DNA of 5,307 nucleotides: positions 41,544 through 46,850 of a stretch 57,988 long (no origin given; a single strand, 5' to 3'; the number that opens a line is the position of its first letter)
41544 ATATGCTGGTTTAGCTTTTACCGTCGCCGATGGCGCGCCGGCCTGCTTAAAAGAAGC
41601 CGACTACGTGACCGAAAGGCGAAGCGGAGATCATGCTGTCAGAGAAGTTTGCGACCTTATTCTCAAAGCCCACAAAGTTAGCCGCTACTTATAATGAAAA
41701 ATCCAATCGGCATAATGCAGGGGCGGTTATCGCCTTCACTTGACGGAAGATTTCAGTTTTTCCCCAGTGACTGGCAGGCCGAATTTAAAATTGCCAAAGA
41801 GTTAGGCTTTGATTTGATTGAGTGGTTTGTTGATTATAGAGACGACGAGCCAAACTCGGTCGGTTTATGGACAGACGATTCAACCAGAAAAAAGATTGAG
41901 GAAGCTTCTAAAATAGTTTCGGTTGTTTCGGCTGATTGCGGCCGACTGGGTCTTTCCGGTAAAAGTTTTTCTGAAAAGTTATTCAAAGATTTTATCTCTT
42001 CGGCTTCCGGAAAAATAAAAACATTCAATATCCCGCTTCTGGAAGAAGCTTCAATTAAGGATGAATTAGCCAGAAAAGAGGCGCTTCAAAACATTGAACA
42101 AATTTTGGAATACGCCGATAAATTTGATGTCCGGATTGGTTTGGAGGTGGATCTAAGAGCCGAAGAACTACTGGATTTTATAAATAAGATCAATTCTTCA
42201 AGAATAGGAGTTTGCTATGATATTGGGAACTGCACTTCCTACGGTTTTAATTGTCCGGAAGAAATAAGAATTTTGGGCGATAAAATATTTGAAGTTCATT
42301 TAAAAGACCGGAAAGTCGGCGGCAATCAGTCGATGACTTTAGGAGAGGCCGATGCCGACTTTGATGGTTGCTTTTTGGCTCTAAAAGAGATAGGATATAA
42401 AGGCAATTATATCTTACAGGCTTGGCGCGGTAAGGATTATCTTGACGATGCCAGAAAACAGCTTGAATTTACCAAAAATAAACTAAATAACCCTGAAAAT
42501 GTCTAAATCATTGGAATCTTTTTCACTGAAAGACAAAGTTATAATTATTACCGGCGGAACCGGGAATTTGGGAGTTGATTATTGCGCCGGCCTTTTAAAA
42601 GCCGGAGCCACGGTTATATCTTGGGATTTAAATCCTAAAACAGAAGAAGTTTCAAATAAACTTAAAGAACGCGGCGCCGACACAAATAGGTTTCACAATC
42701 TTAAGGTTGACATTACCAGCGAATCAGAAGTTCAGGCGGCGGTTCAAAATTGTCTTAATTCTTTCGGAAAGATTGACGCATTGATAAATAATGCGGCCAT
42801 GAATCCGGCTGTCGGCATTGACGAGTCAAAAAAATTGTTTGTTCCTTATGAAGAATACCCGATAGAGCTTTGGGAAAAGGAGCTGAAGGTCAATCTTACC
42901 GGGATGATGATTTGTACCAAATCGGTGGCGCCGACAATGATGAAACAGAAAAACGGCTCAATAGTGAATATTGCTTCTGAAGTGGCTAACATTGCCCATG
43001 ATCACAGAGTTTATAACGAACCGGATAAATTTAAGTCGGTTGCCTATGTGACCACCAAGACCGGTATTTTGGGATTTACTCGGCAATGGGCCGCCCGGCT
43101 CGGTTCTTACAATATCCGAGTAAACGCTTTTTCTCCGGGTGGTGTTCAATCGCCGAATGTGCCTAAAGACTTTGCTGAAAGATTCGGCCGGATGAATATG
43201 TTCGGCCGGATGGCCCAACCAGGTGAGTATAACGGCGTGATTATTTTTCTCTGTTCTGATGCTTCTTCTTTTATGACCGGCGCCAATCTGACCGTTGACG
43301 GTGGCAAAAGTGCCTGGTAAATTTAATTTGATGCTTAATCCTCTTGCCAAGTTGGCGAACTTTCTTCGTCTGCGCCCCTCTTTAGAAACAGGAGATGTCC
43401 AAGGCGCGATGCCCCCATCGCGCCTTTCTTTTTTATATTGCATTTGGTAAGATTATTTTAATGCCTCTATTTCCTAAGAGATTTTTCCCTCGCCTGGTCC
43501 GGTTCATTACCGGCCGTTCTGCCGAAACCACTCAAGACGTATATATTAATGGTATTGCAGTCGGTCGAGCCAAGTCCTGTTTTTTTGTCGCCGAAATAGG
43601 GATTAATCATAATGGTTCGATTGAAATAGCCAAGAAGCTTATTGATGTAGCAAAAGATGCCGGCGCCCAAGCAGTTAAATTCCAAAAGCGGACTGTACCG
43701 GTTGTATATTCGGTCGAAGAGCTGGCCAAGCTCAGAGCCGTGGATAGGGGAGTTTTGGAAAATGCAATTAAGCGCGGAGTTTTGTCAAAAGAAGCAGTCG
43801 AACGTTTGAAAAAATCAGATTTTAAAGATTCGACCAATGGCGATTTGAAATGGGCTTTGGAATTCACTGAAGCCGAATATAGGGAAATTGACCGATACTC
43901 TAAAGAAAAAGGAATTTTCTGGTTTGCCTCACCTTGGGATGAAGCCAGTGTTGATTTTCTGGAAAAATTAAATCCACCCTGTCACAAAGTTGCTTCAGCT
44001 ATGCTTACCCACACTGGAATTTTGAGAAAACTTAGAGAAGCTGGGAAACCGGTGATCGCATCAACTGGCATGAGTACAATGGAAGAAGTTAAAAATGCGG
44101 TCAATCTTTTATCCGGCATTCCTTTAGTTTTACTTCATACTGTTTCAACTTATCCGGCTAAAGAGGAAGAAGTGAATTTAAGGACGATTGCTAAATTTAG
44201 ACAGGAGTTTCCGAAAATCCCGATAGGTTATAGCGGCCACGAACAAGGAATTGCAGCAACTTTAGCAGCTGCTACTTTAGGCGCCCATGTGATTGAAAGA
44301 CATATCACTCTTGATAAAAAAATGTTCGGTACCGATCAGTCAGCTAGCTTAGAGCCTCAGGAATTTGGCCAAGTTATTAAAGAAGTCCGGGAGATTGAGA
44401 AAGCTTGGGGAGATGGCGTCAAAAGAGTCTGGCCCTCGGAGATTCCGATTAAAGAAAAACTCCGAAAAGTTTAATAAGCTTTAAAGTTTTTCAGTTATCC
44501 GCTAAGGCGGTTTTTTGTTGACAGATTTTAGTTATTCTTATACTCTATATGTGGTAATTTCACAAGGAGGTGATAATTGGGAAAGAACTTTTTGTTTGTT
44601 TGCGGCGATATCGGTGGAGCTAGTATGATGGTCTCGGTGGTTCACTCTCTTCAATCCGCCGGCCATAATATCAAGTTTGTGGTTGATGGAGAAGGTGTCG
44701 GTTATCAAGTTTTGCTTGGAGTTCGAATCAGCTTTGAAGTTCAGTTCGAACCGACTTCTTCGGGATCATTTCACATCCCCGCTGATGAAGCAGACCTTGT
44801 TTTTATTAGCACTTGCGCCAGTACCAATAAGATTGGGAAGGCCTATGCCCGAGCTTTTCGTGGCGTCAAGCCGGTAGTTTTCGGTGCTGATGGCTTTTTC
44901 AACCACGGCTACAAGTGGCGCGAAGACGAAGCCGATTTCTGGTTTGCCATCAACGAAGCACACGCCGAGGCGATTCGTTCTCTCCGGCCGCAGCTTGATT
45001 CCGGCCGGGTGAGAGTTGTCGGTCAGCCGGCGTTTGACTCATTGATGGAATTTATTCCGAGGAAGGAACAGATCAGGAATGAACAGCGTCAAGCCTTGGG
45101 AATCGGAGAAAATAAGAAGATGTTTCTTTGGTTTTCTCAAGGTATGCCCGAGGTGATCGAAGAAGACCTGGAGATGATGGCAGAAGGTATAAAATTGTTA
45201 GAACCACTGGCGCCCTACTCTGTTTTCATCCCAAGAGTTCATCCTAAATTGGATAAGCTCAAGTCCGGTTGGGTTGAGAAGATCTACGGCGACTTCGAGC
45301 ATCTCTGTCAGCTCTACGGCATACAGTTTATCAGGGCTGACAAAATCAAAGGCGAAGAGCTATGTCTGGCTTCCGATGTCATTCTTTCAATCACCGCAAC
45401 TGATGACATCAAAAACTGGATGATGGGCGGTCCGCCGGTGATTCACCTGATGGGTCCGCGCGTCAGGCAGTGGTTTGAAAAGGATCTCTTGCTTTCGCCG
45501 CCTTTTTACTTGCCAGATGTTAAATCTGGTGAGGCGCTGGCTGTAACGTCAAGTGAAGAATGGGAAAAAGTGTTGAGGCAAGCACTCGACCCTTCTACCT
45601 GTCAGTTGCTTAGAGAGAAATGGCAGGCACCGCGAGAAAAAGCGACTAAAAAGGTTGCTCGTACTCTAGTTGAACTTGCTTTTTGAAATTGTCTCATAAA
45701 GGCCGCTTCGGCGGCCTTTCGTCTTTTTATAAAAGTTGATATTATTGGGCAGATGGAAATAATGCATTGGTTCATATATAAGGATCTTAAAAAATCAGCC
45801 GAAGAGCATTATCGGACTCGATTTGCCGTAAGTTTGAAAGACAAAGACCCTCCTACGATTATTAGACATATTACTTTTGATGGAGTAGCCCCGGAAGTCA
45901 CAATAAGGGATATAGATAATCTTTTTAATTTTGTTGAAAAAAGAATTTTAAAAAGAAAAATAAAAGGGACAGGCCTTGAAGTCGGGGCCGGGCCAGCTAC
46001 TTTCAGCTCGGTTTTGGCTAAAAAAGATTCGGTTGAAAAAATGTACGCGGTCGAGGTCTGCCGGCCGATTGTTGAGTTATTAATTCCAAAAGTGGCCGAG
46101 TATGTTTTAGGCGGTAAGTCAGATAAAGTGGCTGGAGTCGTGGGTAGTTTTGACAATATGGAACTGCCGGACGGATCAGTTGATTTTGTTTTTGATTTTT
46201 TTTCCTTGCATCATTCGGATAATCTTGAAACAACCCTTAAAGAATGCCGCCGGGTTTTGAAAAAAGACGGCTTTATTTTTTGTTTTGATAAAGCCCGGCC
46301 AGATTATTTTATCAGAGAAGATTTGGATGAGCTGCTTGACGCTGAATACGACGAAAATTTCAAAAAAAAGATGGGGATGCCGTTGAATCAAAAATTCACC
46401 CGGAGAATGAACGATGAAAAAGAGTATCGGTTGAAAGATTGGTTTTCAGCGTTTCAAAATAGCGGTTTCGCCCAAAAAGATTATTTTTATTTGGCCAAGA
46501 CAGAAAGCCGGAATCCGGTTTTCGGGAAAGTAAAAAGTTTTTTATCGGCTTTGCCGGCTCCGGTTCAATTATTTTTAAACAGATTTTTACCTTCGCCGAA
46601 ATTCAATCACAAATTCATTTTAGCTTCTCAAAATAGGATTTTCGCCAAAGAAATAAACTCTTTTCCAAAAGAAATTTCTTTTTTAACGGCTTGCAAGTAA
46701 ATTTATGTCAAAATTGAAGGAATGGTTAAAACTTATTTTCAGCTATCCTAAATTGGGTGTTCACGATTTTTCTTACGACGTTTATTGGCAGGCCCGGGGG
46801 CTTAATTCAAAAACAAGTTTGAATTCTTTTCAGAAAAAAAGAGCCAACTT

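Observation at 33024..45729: Four self-contained GC-rich expression cassettes spliced into an AT-rich, SD-poor sugar operon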

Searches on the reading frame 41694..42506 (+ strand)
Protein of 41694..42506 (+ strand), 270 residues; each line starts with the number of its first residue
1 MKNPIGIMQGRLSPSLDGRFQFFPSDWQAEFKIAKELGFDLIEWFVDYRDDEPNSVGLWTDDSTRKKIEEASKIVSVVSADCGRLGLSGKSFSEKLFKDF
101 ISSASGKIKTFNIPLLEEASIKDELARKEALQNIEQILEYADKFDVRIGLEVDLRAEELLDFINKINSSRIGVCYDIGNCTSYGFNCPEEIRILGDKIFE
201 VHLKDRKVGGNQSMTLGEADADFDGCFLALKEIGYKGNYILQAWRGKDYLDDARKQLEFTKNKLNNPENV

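Call 14: search_protein_families(library=pfam, proteins=[window:41694-42506:+], max_evalue=0.001)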
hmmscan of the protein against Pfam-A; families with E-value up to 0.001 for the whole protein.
window:41694-42506:+ (270 aa): 1 family
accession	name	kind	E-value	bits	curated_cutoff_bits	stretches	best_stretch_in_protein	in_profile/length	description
PF01261.30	AP_endonuc_2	-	1.6e-25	90.7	31.1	1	31-262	1-248/249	Xylose isomerase-like TIM barrel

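Call 46: search_protein_families(library=ncbifam, proteins=[window:41694-42506:+], max_evalue=0.001)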
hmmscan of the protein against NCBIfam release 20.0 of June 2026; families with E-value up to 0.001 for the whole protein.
window:41694-42506:+ (270 aa): 6 families
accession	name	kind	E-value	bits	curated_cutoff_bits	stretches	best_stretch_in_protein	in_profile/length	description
NF009688.0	PRK13209.1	subfamily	2.5e-21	75.9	317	1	123-265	129-278/286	L-ribulose-5-phosphate 3-epimerase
TIGR00542.1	hxl6Piso_put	equivalog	7.9e-19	68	272.15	1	122-248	123-254/279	L-ribulose-5-phosphate 3-epimerase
NF009689.0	PRK13210.1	subfamily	6.6e-16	58.3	200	1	122-265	124-276/286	L-ribulose-5-phosphate 3-epimerase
NF051856.1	PsicseEpim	equivalog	4.5e-06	26.7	300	1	104-240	104-242/287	D-psicose 3-epimerase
NF041099.2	keto_glucon_epim_IolO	equivalog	8.5e-06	25.3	300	1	128-237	128-240/269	5-keto-L-gluconate epimerase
NF041277.1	coba_remo_CbiR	equivalog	0.00072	19.1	105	1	126-239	119-230/249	cobamide remodeling phosphodiesterase CbiR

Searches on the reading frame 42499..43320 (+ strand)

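Call 14: search_protein_families(library=pfam, proteins=[window:42499-43320:+], max_evalue=0.001)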
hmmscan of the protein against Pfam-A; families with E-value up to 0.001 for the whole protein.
window:42499-43320:+ (273 aa): 5 families
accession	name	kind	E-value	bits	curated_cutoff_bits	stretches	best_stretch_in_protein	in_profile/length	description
PF13561.12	adh_short_C2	-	6.1e-46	157.3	27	1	30-269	14-234/236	Enoyl-(Acyl carrier protein) reductase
PF00106.31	adh_short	-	2.2e-43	148.5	26.6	1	13-223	1-189/195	short chain dehydrogenase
PF08659.16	KR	-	1e-07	32.5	22.6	1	15-101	3-91/180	KR domain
PF01370.27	Epimerase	-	3.9e-05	23.6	20.9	1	15-105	1-77/240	NAD dependent epimerase/dehydratase family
PF16363.11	GDP_Man_Dehyd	-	0.00051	20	27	1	16-101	1-85/332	GDP-mannose 4,6 dehydratase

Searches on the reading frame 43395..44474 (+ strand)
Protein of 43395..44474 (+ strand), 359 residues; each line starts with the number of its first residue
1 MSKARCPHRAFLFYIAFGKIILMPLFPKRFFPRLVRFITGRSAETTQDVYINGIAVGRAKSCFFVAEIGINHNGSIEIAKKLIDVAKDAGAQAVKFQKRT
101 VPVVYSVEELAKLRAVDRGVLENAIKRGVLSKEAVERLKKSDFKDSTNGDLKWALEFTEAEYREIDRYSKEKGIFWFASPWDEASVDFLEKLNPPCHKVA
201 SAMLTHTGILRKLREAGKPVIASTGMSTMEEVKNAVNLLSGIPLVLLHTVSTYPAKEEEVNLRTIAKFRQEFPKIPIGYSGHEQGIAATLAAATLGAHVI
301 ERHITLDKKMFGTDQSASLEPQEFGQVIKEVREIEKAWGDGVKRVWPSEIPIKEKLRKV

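Call 14: search_protein_families(library=pfam, proteins=[window:43395-44474:+], max_evalue=0.001)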
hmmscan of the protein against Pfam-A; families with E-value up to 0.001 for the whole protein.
window:43395-44474:+ (359 aa): 1 family
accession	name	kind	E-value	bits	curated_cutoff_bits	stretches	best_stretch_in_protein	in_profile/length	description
PF03102.20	NeuB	-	5.8e-73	245.8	22.1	1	139-343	35-241/241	NeuB family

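Call 46: search_protein_families(library=ncbifam, proteins=[window:43461-44474:+], max_evalue=0.001)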
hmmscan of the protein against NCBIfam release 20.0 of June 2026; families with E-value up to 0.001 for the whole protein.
window:43461-44474:+ (337 aa): 2 families
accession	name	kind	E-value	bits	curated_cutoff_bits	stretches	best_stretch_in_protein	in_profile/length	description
TIGR03569.1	NeuB_NnaB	equivalog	2.8e-75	253.4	399.65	2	122-336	60-278/329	N-acetylneuraminate synthase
TIGR03586.1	PseI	equivalog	7.7e-60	202.8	340.25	2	142-319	81-260/327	pseudaminic acid synthase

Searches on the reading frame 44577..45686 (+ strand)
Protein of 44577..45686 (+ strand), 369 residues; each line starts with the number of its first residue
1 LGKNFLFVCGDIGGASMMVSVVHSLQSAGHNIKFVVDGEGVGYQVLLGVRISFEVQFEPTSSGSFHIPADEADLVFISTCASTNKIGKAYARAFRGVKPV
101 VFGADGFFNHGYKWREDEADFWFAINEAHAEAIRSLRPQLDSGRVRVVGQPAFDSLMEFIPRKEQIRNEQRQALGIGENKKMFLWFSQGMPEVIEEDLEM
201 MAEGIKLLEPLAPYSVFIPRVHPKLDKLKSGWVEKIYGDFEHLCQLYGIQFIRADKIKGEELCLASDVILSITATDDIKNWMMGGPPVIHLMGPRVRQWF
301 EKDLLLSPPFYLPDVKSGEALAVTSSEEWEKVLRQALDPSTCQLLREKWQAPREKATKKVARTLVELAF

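Call 14: search_protein_families(library=pfam, proteins=[window:44577-45686:+], max_evalue=0.001)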
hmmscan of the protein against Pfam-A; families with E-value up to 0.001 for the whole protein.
window:44577-45686:+ (369 aa): 0 families

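Call 46: search_protein_families(library=ncbifam, proteins=[window:44577-45686:+], max_evalue=0.001)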
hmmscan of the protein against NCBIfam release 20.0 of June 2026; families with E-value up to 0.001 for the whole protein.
window:44577-45686:+ (369 aa): 1 family
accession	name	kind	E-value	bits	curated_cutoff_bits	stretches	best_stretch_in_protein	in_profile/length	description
NF046086.1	BFO_1060_trans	domain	0.00014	21.1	200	0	181-294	195-291/365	BFO_1060 family glycosyltransferase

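Call 50: find_homologous_proteins(query=window:44577-45686:+, max_evalue=0.00001)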
Query window:44577-45686:+ (369 aa): 36 proteins with E <= 0.00001 among 2729 candidates.
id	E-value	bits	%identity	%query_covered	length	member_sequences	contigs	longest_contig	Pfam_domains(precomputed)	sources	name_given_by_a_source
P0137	7.7e-250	847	100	100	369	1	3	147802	-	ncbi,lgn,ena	ncbi:MAG: hypothetical protein AAB338_01440 [Patescibacteria group bacterium]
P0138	5.6e-168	577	71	95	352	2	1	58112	-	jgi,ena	-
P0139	2.5e-167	575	67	99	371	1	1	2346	-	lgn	-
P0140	3.8e-163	561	65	100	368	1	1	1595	-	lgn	-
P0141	1.9e-162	559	65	100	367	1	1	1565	-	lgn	-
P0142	2.2e-158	546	65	99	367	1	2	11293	-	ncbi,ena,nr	ncbi:MAG: hypothetical protein G01um10142_541 [Parcubacteria group bacterium Gr01-1014_2]|nr:MAG: hy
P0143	5.0e-158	544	63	99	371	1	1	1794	-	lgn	-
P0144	1.4e-157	543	64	99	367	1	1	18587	-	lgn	-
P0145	1.1e-156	540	66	95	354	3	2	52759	-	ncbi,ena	ncbi:MAG: hypothetical protein AAB584_02295 [Patescibacteria group bacterium]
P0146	4.4e-155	535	62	99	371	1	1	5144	-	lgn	-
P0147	1.6e-150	520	61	100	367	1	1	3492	-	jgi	-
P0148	1.3e-149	517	61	99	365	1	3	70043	-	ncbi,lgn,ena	-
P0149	3.6e-131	456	55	100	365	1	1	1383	-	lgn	-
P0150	6.7e-107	376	51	100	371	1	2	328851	-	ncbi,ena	-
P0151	6.5e-106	373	49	100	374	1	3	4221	-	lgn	-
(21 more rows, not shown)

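Call 60: search_solved_structures(query=window:44577-45686:+, max_evalue=1)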
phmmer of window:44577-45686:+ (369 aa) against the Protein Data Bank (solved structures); distinct sequences matched with E-value up to 1: 0.

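Call 69: predict_structure(alignment_id=A2)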
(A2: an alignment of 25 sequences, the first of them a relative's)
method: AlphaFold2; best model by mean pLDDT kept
length: 369 residues; sequences in the alignment: 25
mean_pLDDT: 90.4   pTM: 0.86
mean pLDDT of the five models: 90.4, 89.6, 89.4, 89.3, 89.1
residues with pLDDT >= 90: 243; 70-90: 107; 50-70: 19; < 50: 0
segments of 3 or more residues with pLDDT < 50: none
pLDDT, mean of each block of 10 residues (from residue 1): 91 87 95 88 89 81 60 89 81 89 74 75 91 88 93 94 97 97 93 92 96 96 92 97 98 96 98 88 95 93 84 91 95 97 93 94 96
secondary structure, 60 per line:
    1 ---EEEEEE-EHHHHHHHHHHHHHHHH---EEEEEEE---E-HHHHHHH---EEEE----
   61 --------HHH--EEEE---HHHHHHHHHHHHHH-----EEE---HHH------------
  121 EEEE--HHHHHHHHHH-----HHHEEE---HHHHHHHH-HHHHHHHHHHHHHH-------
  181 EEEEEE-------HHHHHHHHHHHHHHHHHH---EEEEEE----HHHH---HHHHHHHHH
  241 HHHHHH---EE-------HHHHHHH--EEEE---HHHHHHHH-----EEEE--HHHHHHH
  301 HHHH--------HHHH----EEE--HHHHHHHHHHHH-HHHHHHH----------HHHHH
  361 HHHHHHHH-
elements in order: E4-9 H12-27 E31-37 H43-49 E53-56 E74-77 H81-94 E100-102 E121-124 H127-136 E145-147 H151-158 H160-173 E181-186 H194-211 E215-220 H225-228 H232-246 H259-265 E268-271 H275-282 E288-291 H294-304 H313-316 E321-323 H326-337 H339-345 H356-368

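Call 71: fold_search(model_id=the predicted structure, library=pdb)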
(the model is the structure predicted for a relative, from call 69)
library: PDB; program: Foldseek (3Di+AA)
matches with E <= 10: 1595; with E <= 0.001: 362
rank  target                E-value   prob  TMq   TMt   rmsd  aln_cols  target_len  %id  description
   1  6vlb_B                1.4e-11  1.00  0.56  0.56   7.4       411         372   18  Crystal structure of ligand-free UDP-GlcNAc 2-epimerase from Neisseria meningitidis (released 2020-11-11)
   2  3dzc_A                1.4e-11  1.00  0.55  0.55   7.5       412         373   16  2.35 Angstrom resolution structure of WecB (VC0917), a UDP-N-acetylglucosamine 2-epimerase from Vibrio cholerae. (released 2008-08-12)
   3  3beo_A                3.2e-11  1.00  0.56  0.55   7.2       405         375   15  A Structural Basis for the allosteric regulation of non-hydrolyzing UDP-GlcNAc 2-epimerases (released 2008-02-19)
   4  1f6d_D                3.6e-11  1.00  0.56  0.56   7.4       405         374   17  THE STRUCTURE OF UDP-N-ACETYLGLUCOSAMINE 2-EPIMERASE FROM E. COLI. (released 2000-12-13)
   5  1f6d_A                3.8e-11  1.00  0.58  0.57   6.8       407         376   17  THE STRUCTURE OF UDP-N-ACETYLGLUCOSAMINE 2-EPIMERASE FROM E. COLI. (released 2000-12-13)
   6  7vz6_H                4.3e-11  1.00  0.58  0.58   6.9       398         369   16  The crystal structure of Non-hydrolyzing UDPGlcNAc 2-epimerase in complex with UDP-glucose (released 2022-11-16)
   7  4xsu_B                4.3e-11  1.00  0.53  0.53   7.3       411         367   13  Crystal structure of Anabaena Alr3699/HepE in complex with UDP and glucose (released 2016-01-13)
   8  1f6d_C                4.5e-11  1.00  0.57  0.57   6.8       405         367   18  THE STRUCTURE OF UDP-N-ACETYLGLUCOSAMINE 2-EPIMERASE FROM E. COLI. (released 2000-12-13)
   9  7vz6_A                6.7e-11  1.00  0.59  0.59   6.4       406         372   15  The crystal structure of Non-hydrolyzing UDPGlcNAc 2-epimerase in complex with UDP-glucose (released 2022-11-16)
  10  7ya2_B                6.7e-11  1.00  0.54  0.53   7.3       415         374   12  Crystal structure of capsular polysaccharide synthesis enzyme CapG from Staphylococcus aureus (released 2022-11-16)
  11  8syd_B                7.5e-11  1.00  0.55  0.55   7.0       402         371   13  X-ray crystal structure of UDP-2,3-diacetamido-2,3-dideoxy-glucuronic acid-2-epimerase from Thermus thermophilus strai (released 2023-09-13)
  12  8sxw_C                7.5e-11  1.00  0.54  0.54   7.8       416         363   12  X-ray crystal structure of UDP- 2,3-diacetamido-2,3-dideoxy-glucuronic acid-2-epimerase from Thermus thermophilus stra (released 2023-09-13)
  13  1f6d_B                1.0e-10  1.00  0.58  0.58   6.8       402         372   17  THE STRUCTURE OF UDP-N-ACETYLGLUCOSAMINE 2-EPIMERASE FROM E. COLI. (released 2000-12-13)
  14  7vz6_E                1.1e-10  1.00  0.58  0.58   6.7       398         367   16  The crystal structure of Non-hydrolyzing UDPGlcNAc 2-epimerase in complex with UDP-glucose (released 2022-11-16)
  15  4fkz_B                1.2e-10  1.00  0.57  0.56   7.7       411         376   18  Crystal structure of Bacillus subtilis UDP-GlcNAc 2-epimerase in complex with UDP-GlcNAc and UDP (released 2013-05-08)
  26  6vlb_A                3.0e-10  1.00  0.58  0.58   6.7       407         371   18  Crystal structure of ligand-free UDP-GlcNAc 2-epimerase from Neisseria meningitidis (released 2020-11-11)
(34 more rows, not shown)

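Call 77: find_related_loci(query=A2, collection=metagenome_contigs, flank=8000)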
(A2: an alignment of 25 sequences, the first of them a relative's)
Query A2 (369 aa) in metagenome_contigs; peptide patterns used: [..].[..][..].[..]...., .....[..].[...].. (x = any residue, [..] = any of these).
542 stretches matched a pattern; 56 encode a relative of the query (tblastn E <= 1e-3); 56 distinct loci.
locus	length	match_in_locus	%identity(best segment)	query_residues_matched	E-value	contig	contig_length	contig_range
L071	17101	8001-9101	71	1-368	0e+0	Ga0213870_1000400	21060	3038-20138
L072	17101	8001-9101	66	1-368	5e-171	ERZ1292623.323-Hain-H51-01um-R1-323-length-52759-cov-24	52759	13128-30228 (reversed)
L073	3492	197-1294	61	1-368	2e-164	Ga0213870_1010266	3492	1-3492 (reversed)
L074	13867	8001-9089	61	1-367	3e-155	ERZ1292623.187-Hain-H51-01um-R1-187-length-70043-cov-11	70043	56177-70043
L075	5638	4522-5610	47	1-368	2e-110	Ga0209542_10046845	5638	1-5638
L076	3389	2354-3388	51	3-345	2e-107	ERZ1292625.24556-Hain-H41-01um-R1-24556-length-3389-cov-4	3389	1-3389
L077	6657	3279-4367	47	5-368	3e-100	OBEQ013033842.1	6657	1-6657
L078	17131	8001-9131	44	1-368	5e-90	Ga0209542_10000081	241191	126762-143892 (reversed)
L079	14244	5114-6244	39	3-368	1e-85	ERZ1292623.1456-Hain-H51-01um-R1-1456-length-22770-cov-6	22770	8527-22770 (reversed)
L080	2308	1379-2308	47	2-310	1e-83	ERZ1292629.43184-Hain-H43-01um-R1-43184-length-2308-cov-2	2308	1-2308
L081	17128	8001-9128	38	2-368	5e-77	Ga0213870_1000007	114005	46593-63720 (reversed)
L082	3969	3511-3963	65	1-154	1e-63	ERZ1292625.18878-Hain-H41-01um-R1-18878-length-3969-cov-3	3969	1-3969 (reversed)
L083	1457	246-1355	23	5-368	9e-16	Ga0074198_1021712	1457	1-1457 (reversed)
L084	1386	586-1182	30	145-368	3e-14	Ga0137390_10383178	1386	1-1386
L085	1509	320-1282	24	3-343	3e-13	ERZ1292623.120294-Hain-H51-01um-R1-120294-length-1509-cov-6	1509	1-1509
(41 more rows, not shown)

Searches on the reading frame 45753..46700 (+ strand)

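Call 14: search_protein_families(library=pfam, proteins=[window:45753-46700:+], max_evalue=0.001)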
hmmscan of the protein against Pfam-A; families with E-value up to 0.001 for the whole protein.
window:45753-46700:+ (315 aa): 6 families
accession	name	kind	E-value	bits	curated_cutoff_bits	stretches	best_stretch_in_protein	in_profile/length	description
PF08241.18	Methyltransf_11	-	5.5e-15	56.2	21.2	1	75-177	1-95/95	Methyltransferase domain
PF13649.12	Methyltransf_25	-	9.2e-11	42.7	27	1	75-173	2-97/97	Methyltransferase domain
PF13489.12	Methyltransf_23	-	6.1e-07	29.7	27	1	66-198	18-124/164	Methyltransferase domain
PF08242.18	Methyltransf_12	-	2.3e-06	28.7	30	1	75-175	1-98/98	Methyltransferase domain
PF13847.12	Methyltransf_31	-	3.3e-05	24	27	1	124-204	54-127/145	Methyltransferase domain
PF01209.24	Ubie_methyltran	-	3.4e-05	23.7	20.1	1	73-187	50-161/233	ubiE/COQ5 methyltransferase family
